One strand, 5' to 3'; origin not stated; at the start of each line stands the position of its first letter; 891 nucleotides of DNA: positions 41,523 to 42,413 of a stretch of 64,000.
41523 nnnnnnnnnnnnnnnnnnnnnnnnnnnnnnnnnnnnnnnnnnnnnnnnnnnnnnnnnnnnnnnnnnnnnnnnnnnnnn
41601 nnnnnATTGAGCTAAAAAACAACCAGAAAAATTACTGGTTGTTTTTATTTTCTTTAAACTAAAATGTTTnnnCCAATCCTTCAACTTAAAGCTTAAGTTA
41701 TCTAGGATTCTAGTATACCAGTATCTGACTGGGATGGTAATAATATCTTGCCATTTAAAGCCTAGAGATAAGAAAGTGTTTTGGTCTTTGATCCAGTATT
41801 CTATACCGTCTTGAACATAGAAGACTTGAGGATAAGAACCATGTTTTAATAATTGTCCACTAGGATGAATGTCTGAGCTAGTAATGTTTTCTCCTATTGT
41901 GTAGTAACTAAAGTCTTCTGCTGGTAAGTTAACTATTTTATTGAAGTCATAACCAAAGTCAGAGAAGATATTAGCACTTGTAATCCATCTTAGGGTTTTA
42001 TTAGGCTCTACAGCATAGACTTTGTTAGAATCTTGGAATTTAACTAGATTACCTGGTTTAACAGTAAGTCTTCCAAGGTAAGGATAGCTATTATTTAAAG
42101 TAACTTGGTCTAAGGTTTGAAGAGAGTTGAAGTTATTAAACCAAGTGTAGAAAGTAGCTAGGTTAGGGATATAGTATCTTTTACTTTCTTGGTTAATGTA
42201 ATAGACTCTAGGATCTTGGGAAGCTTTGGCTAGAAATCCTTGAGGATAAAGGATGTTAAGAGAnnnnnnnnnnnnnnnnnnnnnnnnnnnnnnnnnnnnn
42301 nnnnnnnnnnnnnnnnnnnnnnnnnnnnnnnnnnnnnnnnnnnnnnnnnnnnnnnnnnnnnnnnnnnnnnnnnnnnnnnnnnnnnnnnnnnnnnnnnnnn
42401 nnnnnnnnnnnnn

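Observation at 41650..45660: Two giant beta-helix surface protein genes in tandem share ~1 kb of near-identical 3' sequence (C-terminal module), a potential recombination and variation hot spot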

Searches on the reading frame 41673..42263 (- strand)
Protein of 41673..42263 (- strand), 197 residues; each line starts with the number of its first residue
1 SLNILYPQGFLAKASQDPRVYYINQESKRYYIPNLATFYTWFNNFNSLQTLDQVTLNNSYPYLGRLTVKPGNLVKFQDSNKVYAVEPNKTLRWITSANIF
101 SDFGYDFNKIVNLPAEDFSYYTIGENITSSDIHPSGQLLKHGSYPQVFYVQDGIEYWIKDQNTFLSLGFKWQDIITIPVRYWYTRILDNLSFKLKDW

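Call 10: search_protein_families(library=pfam, proteins=[window:41673-42263:-], max_evalue=10)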
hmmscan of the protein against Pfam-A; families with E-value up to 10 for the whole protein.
seq(197 aa): 0 families

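Call 11: search_solved_structures(query=window:41673-42263:-, max_evalue=10)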
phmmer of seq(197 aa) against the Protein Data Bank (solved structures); distinct sequences matched with E-value up to 10: 18.
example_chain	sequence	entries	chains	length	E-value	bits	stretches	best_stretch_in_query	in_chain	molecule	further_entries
8c61_A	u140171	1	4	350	0.2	14.8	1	118-185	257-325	Inactive ubiquitin carboxyl-terminal hydrolase 54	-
4gjy_A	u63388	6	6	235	0.54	13.4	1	152-197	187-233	JmjC domain-containing protein 5 | Bifunctional peptidase and arginyl-hydroxylase JMJD5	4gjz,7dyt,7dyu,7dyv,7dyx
7dyw_A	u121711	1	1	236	0.55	13.3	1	152-197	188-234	Bifunctional peptidase and arginyl-hydroxylase JMJD5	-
4qu1_A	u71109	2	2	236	0.55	13.3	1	152-197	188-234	Lysine-specific demethylase 8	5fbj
6avs_A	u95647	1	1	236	0.55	13.3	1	152-197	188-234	Lysine-specific demethylase 8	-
6ax3_A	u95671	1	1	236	0.55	13.3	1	152-197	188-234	Lysine-specific demethylase 8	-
6f4m_A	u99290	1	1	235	0.56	13.3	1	152-197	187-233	JmjC domain-containing protein 5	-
4aap_A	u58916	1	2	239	0.58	13.3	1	152-197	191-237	LYSINE-SPECIFIC DEMETHYLASE 8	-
3uyj_A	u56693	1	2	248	0.65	13.1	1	153-197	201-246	Lysine-specific demethylase 8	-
4gaz_A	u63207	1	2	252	0.68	13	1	153-197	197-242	Lysine-specific demethylase 8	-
6f4o_A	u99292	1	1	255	0.68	13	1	152-197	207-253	JmjC domain-containing protein 5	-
6i9l_A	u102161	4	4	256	0.69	13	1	152-197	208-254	JmjC domain-containing protein 5 | Bifunctional peptidase and arginyl-hydroxylase JMJD5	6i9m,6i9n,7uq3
6f4p_A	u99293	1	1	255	0.7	13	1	152-197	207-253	JmjC domain-containing protein 5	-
6f4q_A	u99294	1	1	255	0.73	13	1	152-197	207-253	JmjC domain-containing protein 5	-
6f4n_A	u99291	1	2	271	0.81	12.8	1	152-197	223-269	JmjC domain-containing protein 5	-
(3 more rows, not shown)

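Call 12: find_homologous_proteins(query=window:41673-42263:-, max_evalue=0.001)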
Query seq(197 aa) (197 aa): 10 proteins with E <= 0.001 among 61 candidates.
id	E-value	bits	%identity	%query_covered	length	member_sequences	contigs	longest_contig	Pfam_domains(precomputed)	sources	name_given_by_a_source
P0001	2.8e-88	313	65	99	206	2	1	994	-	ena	-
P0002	3.1e-54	202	72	59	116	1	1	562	-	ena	-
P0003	1.5e-49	187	67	57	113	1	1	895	-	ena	-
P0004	5.7e-19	87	38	74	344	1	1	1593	-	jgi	jgi:hypothetical protein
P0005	1.2e-12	66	38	61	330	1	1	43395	PF01551.30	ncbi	-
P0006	3.0e-12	65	37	61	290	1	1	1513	PF01551.30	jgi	-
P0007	1.7e-11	62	35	57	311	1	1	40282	-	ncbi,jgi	ncbi:MAG: hypothetical protein RL141_1108 [Candidatus Parcubacteria bacterium]|jgi:hypothetical prot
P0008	6.9e-11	60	36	64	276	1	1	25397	-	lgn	-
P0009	3.0e-9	55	32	60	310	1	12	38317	-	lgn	-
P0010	3.8e-6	45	36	47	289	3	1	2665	-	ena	-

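Call 16: find_homologous_proteins(query=A2, max_evalue=0.001)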
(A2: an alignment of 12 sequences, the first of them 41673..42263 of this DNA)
Query A2 (12 sequences) (197 aa, profile of the alignment): 634 proteins with E <= 0.001 among 8000 candidates; the best 120 are listed.
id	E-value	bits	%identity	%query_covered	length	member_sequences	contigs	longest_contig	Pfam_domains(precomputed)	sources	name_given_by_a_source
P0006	8.4e-104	365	37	61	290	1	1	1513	PF01551.30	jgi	-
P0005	1.9e-102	361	38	61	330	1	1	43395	PF01551.30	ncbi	-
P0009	6.0e-99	350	32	60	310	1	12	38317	-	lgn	-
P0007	1.5e-98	348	35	57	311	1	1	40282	-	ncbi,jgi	ncbi:MAG: hypothetical protein RL141_1108 [Candidatus Parcubacteria bacterium]|jgi:hypothetical prot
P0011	2.5e-82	295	71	96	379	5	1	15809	PF13948.12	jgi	jgi:cysteine-rich repeat protein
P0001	2.1e-80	289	65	99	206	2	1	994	-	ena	-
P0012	3.6e-77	278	33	60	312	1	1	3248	-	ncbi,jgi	-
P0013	5.8e-77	277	37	60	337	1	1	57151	-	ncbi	-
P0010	1.7e-75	272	36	47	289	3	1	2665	-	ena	-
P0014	5.4e-75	271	34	59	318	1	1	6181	-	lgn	-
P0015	2.6e-74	269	30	60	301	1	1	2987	-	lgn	-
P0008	2.7e-74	268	36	64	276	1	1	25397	-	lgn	-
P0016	3.2e-74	268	33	60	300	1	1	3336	-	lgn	-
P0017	4.0e-74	268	35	59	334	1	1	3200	PF01551.30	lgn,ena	-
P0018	1.2e-73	266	39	60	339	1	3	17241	-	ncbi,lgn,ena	-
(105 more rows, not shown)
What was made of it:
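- The family is largely confined to Patescibacteria by the names available (call 16).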

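Call 19: search_protein_representatives(alignment_id=A2)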
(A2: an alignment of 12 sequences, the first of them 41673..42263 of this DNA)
Query: 12 sequences, 331 profile positions. Proteins with E-value up to 0.001 (for the whole library): 6422; up to 1e-10: 4843; up to 1e-30: 2732. The best 150 are listed.
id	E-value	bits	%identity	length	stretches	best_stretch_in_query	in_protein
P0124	1.7e-113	395.6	-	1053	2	147-284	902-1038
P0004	6.4e-106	370.7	-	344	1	4-331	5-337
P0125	3.6e-89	315.7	-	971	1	132-330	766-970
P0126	9.3e-89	314.3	-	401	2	145-285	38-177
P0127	1.4e-84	300.5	-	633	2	143-285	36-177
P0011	8.0e-83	294.8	-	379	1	95-330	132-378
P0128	2.3e-81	290.0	-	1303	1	131-330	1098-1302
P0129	3.0e-80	286.3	-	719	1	129-330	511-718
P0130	1.1e-79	284.5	-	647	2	146-296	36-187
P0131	3.7e-78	279.5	-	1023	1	136-330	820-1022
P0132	5.8e-78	278.8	-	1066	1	87-330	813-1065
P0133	6.4e-78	278.7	-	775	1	85-330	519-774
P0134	2.4e-77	276.8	-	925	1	135-330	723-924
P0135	1.1e-76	274.7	-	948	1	131-330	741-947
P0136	3.2e-76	273.1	-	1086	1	135-330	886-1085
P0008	8.5e-75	268.4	-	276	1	140-326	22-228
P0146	6.4e-67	242.5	-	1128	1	11-318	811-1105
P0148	2.9e-65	237.1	-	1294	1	19-323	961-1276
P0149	3.3e-65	236.9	-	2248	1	45-323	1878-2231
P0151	3.1e-64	233.7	-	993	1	13-317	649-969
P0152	4.7e-64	233.1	-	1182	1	22-325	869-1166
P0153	4.9e-64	233.1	-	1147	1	26-323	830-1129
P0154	5.3e-64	233.0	-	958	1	142-318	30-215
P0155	1.1e-63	232.0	-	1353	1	26-325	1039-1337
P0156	1.7e-63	231.3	-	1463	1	145-315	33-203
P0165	2.3e-62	227.5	-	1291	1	145-322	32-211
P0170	1.6e-61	224.8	-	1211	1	141-315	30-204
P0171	2.8e-61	224.0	-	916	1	141-316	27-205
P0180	2.5e-60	220.9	-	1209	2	142-325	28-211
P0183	6.6e-60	219.5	-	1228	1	135-319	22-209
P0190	1.8e-59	218.1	-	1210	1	143-323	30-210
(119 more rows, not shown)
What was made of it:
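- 41673..42263 (-): A, C-terminal domain of three ~60-aa repeats (aa 775-971). It has no Pfam or NCBIfam model and belongs to a Patescibacteria-wide family. It is the proposed envelope-anchoring domain. 6,422 cluster representatives (call 19).
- The three-repeat domain has 6,422 cluster representatives (call 19).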

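Call 20: search_protein_families(library=pfam, alignment_id=A3, max_evalue=0.01)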
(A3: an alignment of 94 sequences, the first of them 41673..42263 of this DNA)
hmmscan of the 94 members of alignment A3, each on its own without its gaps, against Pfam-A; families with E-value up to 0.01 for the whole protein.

A. member 1, window:41673-42263:- (197 aa): 0 families

B. families by the number of members that match (of 94 scanned): 9 families
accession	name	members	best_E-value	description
PF16640.11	Big_3_5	20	6.8e-05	Bacterial Ig-like domain (group 3)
PF01551.29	Peptidase_M23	13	9.6e-22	Peptidase family M23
PF17957.7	Big_7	6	5.1e-06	Bacterial Ig domain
PF19078.6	Big_12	2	0.0036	Bacterial Ig-like domain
PF00160.26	Pro_isomerase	1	1e-37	Cyclophilin type peptidyl-prolyl cis-trans isomerase/CLD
PF13948.11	DUF4215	1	2.1e-09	Domain of unknown function (DUF4215)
PF08239.17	SH3_3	1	3.1e-08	Bacterial SH3 domain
PF06347.19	SH3_4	1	9.2e-07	Bacterial SH3 domain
PF19077.6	Big_13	1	0.0069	Bacterial Ig-like domain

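Call 21: search_protein_families(library=pfam, proteins=[P0124, P0125, P0128, P0129, P0131, P0132, P0133, P0134, P0135, P0136], max_evalue=0.001)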
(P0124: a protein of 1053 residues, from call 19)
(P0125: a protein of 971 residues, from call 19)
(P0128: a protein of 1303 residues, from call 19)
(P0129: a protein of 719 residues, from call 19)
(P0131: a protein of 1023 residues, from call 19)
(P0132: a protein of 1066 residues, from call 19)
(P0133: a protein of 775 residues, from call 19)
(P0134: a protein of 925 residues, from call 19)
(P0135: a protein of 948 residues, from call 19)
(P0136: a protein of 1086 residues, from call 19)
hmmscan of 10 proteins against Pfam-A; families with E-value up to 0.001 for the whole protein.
P0124 (1053 aa): 2 families
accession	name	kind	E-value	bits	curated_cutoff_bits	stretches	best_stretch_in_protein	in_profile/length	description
PF11258.13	DUF3048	-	3.6e-43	147.7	25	1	592-722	12-144/148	Protein of unknown function (DUF3048) N-terminal domain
PF17479.7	DUF3048_C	-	8.2e-25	87.8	25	1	758-862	9-114/114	Protein of unknown function (DUF3048) C-terminal domain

P0125 (971 aa): 1 family
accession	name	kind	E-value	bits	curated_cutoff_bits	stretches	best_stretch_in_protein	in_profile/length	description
PF13948.11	DUF4215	-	2.8e-08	34.3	27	2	651-681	18-47/47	Domain of unknown function (DUF4215)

P0128 (1303 aa): 3 families
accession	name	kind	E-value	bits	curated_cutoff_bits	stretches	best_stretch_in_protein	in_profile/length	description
PF11617.13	Cu-binding_MopE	-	7e-06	26.6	27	1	481-509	1-29/30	Putative metal-binding motif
PF07602.17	DUF1565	-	1.9e-05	24.5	20.3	0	778-921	119-249/257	Protein of unknown function (DUF1565)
PF13229.12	Beta_helix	-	4.7e-05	23.5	25.9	1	785-927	2-138/158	Right handed beta helix region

P0129 (719 aa): 1 family
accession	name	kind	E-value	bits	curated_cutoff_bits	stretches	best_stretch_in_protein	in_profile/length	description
PF13948.11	DUF4215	-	0.00024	21.8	27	1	484-511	21-47/47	Domain of unknown function (DUF4215)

P0131 (1023 aa): 3 families
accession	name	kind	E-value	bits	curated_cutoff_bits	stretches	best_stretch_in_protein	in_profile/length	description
PF13229.12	Beta_helix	-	9.8e-13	48.5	25.9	2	386-561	9-158/158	Right handed beta helix region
PF13948.11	DUF4215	-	9.6e-11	42.3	27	2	749-779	18-47/47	Domain of unknown function (DUF4215)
PF21231.2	GH141_M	-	0.00078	19.8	27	0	267-298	123-152/156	GH141 insertion domain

P0132 (1066 aa): 3 families
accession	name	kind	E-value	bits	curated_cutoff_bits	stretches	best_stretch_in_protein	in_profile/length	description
PF13948.11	DUF4215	-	5.3e-13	49.5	27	2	772-801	19-47/47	Domain of unknown function (DUF4215)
PF13229.12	Beta_helix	-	3.5e-12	46.7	25.9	2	439-576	32-157/158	Right handed beta helix region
PF05048.19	NosD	-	2.4e-08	34.1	23.6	1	459-621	40-171/212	Periplasmic copper-binding protein (NosD)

P0133 (775 aa): 1 family
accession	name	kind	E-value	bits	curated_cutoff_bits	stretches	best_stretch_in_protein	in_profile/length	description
PF13948.11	DUF4215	-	0.00015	22.5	27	1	541-568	21-47/47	Domain of unknown function (DUF4215)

P0134 (925 aa): 2 families
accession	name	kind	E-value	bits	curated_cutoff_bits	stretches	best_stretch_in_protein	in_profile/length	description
PF14885.12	GHL15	-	4.7e-07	30.4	27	1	432-597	128-269/271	Hypothetical glycosyl hydrolase family 15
PF13948.11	DUF4215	-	1e-05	26.2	27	1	688-716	20-47/47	Domain of unknown function (DUF4215)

P0135 (948 aa): 3 families
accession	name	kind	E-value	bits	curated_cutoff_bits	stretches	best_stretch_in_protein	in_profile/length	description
PF13948.11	DUF4215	-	1.6e-15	57.5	27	2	710-739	19-47/47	Domain of unknown function (DUF4215)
PF09492.16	Pec_lyase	-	7.8e-13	48.8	22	1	329-476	40-180/292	Pectic acid lyase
PF06662.19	C5-epim_C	-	0.00041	20.3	23.3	0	475-507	26-58/188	D-glucuronyl C5-epimerase C-terminus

P0136 (1086 aa): 3 families
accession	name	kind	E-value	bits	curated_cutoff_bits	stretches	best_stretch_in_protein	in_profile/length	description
PF13948.11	DUF4215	-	1.1e-15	58.1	27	3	852-879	21-47/47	Domain of unknown function (DUF4215)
PF13229.12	Beta_helix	-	6.4e-15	55.6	25.9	2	511-655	23-145/158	Right handed beta helix region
PF05048.19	NosD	-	5.9e-07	29.6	23.6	1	472-556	93-169/212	Periplasmic copper-binding protein (NosD)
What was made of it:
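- Diverse CAZyme-like bodies share one C-terminal module, as cellulosomal enzymes do (call 21).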

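Call 22: predict_structure(alignment_id=A3)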
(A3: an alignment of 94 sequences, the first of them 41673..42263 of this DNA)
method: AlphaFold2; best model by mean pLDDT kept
length: 197 residues; sequences in the alignment: 94
mean_pLDDT: 76.2   pTM: 0.69
mean pLDDT of the five models: 76.2, 72.6, 71.6, 71.4, 71.1
residues with pLDDT >= 90: 94; 70-90: 30; 50-70: 39; < 50: 34
segments of 3 or more residues with pLDDT < 50: 1-5, 175-197
pLDDT, mean of each block of 10 residues (from residue 1): 53 96 94 94 93 97 93 93 90 89 81 96 92 55 54 59 61 49 39 35
secondary structure, 60 per line:
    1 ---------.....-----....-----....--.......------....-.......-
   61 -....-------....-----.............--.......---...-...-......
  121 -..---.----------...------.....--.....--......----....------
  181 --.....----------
elements in order: E10-14 E20-23 E29-32 H35-41 E48-51 H53-59 E62-65 E73-76 E82-86 E90-94 H97-103 E111-113 H115-120 E138-140 E147-151 E154-158 H161-166 H183-187
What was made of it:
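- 41673..42263 (-): AF2 pLDDT above 90 for repeats 1-2 (call 22).
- In the AF2 model, repeats 1-2 have pLDDT above 90 (call 22). The third repeat and the tail are poorly modelled (pLDDT 35-60, call 22).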

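Call 28: fold_search(model_id=the predicted structure, library=pdb)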
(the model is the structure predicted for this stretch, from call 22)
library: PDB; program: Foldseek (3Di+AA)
matches with E <= 10: 219; with E <= 0.001: 0
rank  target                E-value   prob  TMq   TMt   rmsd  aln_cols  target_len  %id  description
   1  3x3n                  7.6e-03  0.69  0.25  0.15  24.0       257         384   10  Crystal structure of EccB1 of Mycobacterium tuberculosis in spacegroup P21 (released 2015-12-09)
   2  5ebd                  2.0e-02  0.69  0.28  0.16  21.6       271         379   10  Crystal structure of EccB1 of Mycobacterium tuberculosis in spacegroup P21 (state IV) (released 2016-02-17)
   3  5cyu                  2.8e-02  0.60  0.28  0.17  21.1       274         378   14  Structure of the soluble domain of EccB1 from the Mycobacterium smegmatis ESX-1 secretion system. (released 2015-08-12)
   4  7np7_B1               5.1e-02  0.23  0.22  0.10  25.1       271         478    9  Structure of an intact ESX-5 inner membrane complex, Composite C1 model (released 2021-06-02)
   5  4kk7                  6.1e-02  0.54  0.25  0.14  21.4       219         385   10  Structure of EccB1 from the type VII (ESX-1) secretion system of Mycobacterium tuberculosis. (released 2013-06-19)
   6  3x3m                  6.9e-02  0.57  0.26  0.14  21.2       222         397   11  Crystal structure of EccB1 of Mycobacterium tuberculosis in spacegroup P212121 (released 2015-12-09)
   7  7nps_B1               7.8e-02  0.38  0.23  0.12  22.6       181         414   12  Structure of the periplasmic assembly from the ESX-5 inner membrane complex, C1 model (released 2021-05-26)
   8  6ist_C                1.5e-01  0.72  0.19  0.18   4.8        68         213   12  Crystal structure of a wild type endolysin LysIME-EF1 (released 2019-11-20)
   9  5ebc                  1.6e-01  0.33  0.24  0.14  22.0       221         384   11  Crystal structure of EccB1 of Mycobacterium tuberculosis in spacegroup P21 (state III) (released 2016-02-17)
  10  6sgy_A                2.5e-01  0.30  0.24  0.13  19.1       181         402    8  Structure of EccB3 dimer from the ESX-3 core complex (released 2019-10-09)
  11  7nps_B4               3.4e-01  0.14  0.24  0.13  27.4       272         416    8  Structure of the periplasmic assembly from the ESX-5 inner membrane complex, C1 model (released 2021-05-26)
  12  7np7_B4               4.1e-01  0.13  0.24  0.12  27.7       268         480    9  Structure of an intact ESX-5 inner membrane complex, Composite C1 model (released 2021-06-02)
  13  2faw_A                6.0e-01  0.05  0.11  0.09  13.0       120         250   15  crystal structure of papaya glutaminyl cyclase (released 2006-10-03)
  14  6y2l_Sg               8.1e-01  0.07  0.11  0.08  13.0        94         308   11  Structure of human ribosome in POST state (released 2020-04-15)
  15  9bfu_A                8.1e-01  0.03  0.10  0.03  16.9       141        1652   18  Cryo-EM structure of Sevenless extracellular domain (composite map of the dimer, pH 4.6) (released 2025-01-29)
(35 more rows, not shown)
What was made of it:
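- On EccB-repeat / PlyCB-like wall-associated fold: Hit to LysIME-EF1 chain C with E 0.15 (call 28).
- The best PDB fold hits are EccB1 repeats (E 7.6e-3) and an endolysin chain (call 28).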

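Call 59: fold_search(model_id=the predicted structure, library=viral)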
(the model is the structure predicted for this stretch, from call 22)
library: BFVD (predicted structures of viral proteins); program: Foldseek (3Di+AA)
matches with E <= 10: 182; with E <= 0.001: 3
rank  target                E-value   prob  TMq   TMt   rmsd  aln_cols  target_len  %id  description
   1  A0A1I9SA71            3.5e-07  1.00  0.50  0.81   2.8       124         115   18  Uncharacterized protein [Rhodococcus phage Weasels2]
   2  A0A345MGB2            1.0e-04  1.00  0.42  0.77   3.3       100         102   22  Uncharacterized protein [Streptomyces phage LukeCage]
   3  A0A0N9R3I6            9.2e-04  1.00  0.30  0.17   8.1       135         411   10  Uncharacterized protein [Chrysochromulina ericina virus CeV-01B]
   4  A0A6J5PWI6            1.3e-03  1.00  0.29  0.49   3.1        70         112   21  Uncharacterized protein [uncultured Caudovirales phage]
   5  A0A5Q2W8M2            3.2e-03  1.00  0.27  0.11   1.6        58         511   26  (no name in the UniProt tables at hand)
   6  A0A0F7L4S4            1.4e-02  1.00  0.28  0.17   5.6        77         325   25  Uncharacterized protein [uncultured marine virus]
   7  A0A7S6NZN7            2.3e-02  1.00  0.27  0.08   2.4        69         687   23  (no name in the UniProt tables at hand)
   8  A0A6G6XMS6            6.1e-02  0.99  0.28  0.18   5.3        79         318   15  (no name in the UniProt tables at hand)
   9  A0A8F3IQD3            1.7e-01  0.72  0.21  0.18   6.9        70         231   16  (no name in the UniProt tables at hand)
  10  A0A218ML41            2.1e-01  0.95  0.26  0.27   2.8        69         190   12  Uncharacterized protein [uncultured virus]
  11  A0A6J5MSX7            2.1e-01  0.04  0.13  0.06  18.5       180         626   14  Collagen triple helix repeat [uncultured Caudovirales phage]
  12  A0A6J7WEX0            2.8e-01  0.95  0.25  0.23   2.8        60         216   13  CHAP domain containing protein [uncultured Caudovirales phage]
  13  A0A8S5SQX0            3.0e-01  0.75  0.22  0.20   4.4        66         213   14  Lysozyme [Siphoviridae sp. ctJyX12]
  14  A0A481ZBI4            4.6e-01  0.08  0.10  0.10   9.7        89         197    4  Regulator of chromosome condensation protein [Pithovirus LCPAC401]
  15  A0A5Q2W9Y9            5.6e-01  0.77  0.23  0.13   3.0        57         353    9  (no name in the UniProt tables at hand)
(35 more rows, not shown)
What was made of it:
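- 41673..42263 (-): Fold hits are in calls 28 and 59.
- Matches to phage lysin C-termini have E above 0.1 (calls 28, 59). The fold hits are to wall-associated repeats, though weakly (calls 28, 59).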

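Call 64: search_protein_families(library=pfam, proteins=[P0156, P0165, P0170, P0180, P0183, P0190, P0154, P0171], max_evalue=0.001)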
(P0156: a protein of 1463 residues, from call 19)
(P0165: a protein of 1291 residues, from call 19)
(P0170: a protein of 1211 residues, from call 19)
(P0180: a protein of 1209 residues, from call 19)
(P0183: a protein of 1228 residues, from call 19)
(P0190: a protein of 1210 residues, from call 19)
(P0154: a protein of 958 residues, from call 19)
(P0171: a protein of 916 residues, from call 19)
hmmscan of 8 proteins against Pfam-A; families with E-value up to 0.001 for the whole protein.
P0156 (1463 aa): 0 families

P0165 (1291 aa): 0 families

P0170 (1211 aa): 0 families

P0180 (1209 aa): 0 families

P0183 (1228 aa): 0 families

P0190 (1210 aa): 0 families

P0154 (958 aa): 0 families

P0171 (916 aa): 0 families
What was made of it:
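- Eight large proteins with the domain near the N-terminus have no Pfam domain, so they say nothing about function (call 64).
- Tried and rejected: Eight large proteins with the domain near the N-terminus had no Pfam domain at all (call 64).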

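Call 65: search_protein_families(library=pfam, proteins=[P0146, P0148, P0149, P0151, P0152, P0153, P0155], max_evalue=0.001)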
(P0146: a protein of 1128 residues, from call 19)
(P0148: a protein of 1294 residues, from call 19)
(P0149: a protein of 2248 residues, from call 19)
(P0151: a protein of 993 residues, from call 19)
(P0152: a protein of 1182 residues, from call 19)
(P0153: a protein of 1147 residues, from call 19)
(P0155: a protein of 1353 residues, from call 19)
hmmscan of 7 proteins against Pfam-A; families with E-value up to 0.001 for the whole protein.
P0146 (1128 aa): 1 family
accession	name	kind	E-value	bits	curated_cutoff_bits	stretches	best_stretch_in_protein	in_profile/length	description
PF05048.19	NosD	-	0.00034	20.6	23.6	1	75-251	8-170/212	Periplasmic copper-binding protein (NosD)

P0148 (1294 aa): 3 families
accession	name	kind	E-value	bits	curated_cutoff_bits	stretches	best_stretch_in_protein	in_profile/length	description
PF13205.12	Big_5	-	3.4e-10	41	23.6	1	841-942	3-105/105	Bacterial Ig-like domain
PF19077.6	Big_13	-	9.2e-10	39.4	27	1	623-724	4-101/102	Bacterial Ig-like domain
PF00041.27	fn3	-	0.00033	21.3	25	1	961-1041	2-74/84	Fibronectin type III domain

P0149 (2248 aa): 1 family
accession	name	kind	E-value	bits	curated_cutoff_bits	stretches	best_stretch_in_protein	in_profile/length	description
PF13205.12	Big_5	-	4.8e-11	43.7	23.6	1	1820-1919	1-104/105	Bacterial Ig-like domain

P0151 (993 aa): 1 family
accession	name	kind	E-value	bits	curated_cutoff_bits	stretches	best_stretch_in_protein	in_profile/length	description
PF13205.12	Big_5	-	2.9e-14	54.1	23.6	1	647-746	3-104/105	Bacterial Ig-like domain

P0152 (1182 aa): 2 families
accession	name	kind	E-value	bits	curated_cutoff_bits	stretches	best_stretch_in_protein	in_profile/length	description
PF13205.12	Big_5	-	5.9e-15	56.3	23.6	1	836-936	1-105/105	Bacterial Ig-like domain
PF09853.14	DUF2080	-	0.00059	20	21.5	0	269-284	16-31/50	Putative transposon-encoded protein (DUF2080)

P0153 (1147 aa): 1 family
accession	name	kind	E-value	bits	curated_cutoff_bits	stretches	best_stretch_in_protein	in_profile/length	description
PF16323.11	DUF4959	-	0.00037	21.2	32.9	1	823-904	14-95/106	Domain of unknown function (DUF4959)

P0155 (1353 aa): 1 family
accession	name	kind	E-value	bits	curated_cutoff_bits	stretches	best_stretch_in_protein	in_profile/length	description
PF13205.12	Big_5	-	3.4e-19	69.9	23.6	1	910-1021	1-105/105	Bacterial Ig-like domain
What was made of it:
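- Closest known: Cellulosomal enzymes with a common C-terminal dockerin. Different: The module is also attached to peptidases and Ig-like proteins (calls 20, 65).
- It sits at the C-terminus, or just after the signal peptide, of proteins with Peptidase_M23 (13 of 94 sampled), Ig-like domains (Big_3_5 in 20 of 94, Big_5, Big_13), SH3, beta-helix, GHL15 or Pec_lyase domains (calls 20, 21, 65). The domain is fused to M23 peptidoglycan peptidases and to many Ig-like surface proteins in thousands of clusters (calls 19, 20, 65).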
